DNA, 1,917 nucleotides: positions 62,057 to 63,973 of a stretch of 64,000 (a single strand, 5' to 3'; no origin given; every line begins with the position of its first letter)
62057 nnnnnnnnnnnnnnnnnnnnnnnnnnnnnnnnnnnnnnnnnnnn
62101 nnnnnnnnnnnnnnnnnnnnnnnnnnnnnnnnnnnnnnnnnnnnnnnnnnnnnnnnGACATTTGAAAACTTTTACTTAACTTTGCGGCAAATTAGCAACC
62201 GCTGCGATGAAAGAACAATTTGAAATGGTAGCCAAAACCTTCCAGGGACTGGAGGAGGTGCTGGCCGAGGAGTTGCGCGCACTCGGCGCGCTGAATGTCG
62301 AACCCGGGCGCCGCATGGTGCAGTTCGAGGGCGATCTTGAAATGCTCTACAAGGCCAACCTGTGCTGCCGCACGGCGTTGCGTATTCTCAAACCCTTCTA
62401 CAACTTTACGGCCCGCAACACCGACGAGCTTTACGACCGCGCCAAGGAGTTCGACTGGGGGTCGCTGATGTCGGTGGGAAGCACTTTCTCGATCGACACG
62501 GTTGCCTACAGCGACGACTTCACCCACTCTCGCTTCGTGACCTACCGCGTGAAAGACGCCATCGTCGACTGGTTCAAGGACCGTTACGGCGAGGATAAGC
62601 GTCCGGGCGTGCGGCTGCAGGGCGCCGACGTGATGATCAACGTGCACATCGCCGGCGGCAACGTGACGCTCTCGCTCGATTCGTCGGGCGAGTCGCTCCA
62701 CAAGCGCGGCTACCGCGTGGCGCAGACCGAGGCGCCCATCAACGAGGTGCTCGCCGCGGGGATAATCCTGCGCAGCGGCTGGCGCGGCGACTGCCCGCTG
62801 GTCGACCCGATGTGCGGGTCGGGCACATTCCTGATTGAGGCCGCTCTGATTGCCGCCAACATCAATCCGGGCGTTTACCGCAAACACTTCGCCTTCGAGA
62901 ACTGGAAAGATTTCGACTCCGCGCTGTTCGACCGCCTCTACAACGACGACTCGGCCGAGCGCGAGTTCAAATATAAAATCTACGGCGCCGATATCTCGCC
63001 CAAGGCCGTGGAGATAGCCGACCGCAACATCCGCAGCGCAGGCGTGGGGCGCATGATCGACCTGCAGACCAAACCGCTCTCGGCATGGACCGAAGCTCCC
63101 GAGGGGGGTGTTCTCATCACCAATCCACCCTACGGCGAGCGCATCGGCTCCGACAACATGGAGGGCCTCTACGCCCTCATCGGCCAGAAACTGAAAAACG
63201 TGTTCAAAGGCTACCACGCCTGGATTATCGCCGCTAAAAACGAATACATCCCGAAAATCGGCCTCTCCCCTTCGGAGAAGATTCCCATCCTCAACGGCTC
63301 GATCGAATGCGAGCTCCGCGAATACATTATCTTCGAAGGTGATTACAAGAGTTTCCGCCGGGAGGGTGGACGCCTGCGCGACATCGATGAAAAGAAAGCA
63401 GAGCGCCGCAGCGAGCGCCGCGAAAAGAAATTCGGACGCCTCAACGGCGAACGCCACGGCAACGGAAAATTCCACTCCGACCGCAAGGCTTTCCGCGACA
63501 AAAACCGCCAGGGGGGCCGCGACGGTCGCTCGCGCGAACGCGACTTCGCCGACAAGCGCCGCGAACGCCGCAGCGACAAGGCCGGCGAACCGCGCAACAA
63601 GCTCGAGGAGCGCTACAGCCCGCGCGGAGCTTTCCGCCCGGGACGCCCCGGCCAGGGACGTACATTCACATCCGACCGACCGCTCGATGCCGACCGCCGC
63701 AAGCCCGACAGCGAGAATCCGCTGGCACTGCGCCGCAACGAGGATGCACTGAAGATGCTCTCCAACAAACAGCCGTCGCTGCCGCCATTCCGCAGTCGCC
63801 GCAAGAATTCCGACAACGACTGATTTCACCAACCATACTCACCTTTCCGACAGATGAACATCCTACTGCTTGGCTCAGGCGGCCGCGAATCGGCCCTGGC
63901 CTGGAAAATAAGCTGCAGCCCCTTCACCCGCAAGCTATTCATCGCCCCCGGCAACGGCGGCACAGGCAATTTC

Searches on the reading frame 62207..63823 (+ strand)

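Call 7: search_protein_families(library=pfam, proteins=[window:62207-63823:+], max_evalue=0.01)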
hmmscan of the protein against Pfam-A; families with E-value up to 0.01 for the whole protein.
window:62207-63823:+ (538 aa): 3 families
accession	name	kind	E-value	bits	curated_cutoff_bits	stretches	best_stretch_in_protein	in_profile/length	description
PF01170.24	UPF0020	-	1.8e-45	155.5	22.3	1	167-370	1-195/197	RMKL-like, methyltransferase domain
PF22020.1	RlmL_1st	-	1.3e-18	67.2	27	1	6-61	1-55/55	RlmL ferredoxin-like domain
PF02926.22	THUMP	-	6.3e-17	62.2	20.6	1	69-158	1-84/84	THUMP domain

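Call 8: search_protein_families(library=ncbifam, proteins=[window:62207-63823:+], max_evalue=0.01)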
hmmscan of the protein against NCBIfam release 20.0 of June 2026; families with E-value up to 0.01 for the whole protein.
window:62207-63823:+ (538 aa): 8 families
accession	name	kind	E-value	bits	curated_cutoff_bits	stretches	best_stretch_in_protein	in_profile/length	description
NF008748.0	PRK11783.1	equivalog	3.3e-103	346.2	466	1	3-406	2-403/704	bifunctional 23S rRNA (guanine(2069)-N(7))-methyltransferase RlmK/23S rRNA (guanine(2445)-N(2))-methyltransferase RlmL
NF040721.1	Trm14_Arch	equivalog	2.7e-50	171.6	280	1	7-348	3-344/370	tRNA (guanine(6)-N2)-methyltransferase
NF040850.1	Trm14_Thcoccales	equivalog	1e-12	47.7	480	1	89-228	116-254/365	tRNA (guanine(6)-N2)-methyltransferase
TIGR01177.1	TIGR01177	hypoth_equivalog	3.2e-06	26.7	316.55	1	198-218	186-206/330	TIGR01177 family methyltransferase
TIGR00536.1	hemK_fam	subfamily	7.2e-06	25.3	115.5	1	255-309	138-192/286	HemK family protein methyltransferase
TIGR03534.1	RF_mod_PrmC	equivalog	3.9e-05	23.2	199.1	1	254-309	111-166/253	peptide chain release factor N(5)-glutamine methyltransferase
TIGR03533.1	L3_gln_methyl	equivalog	0.00064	19.2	229.7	1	256-316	146-206/284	50S ribosomal protein L3 N(5)-glutamine methyltransferase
NF033398.1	rRNA_meth_EmtA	equivalog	0.0056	16.1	625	0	105-218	103-211/336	EmtA family 23S rRNA (guanine(2470)) methyltransferase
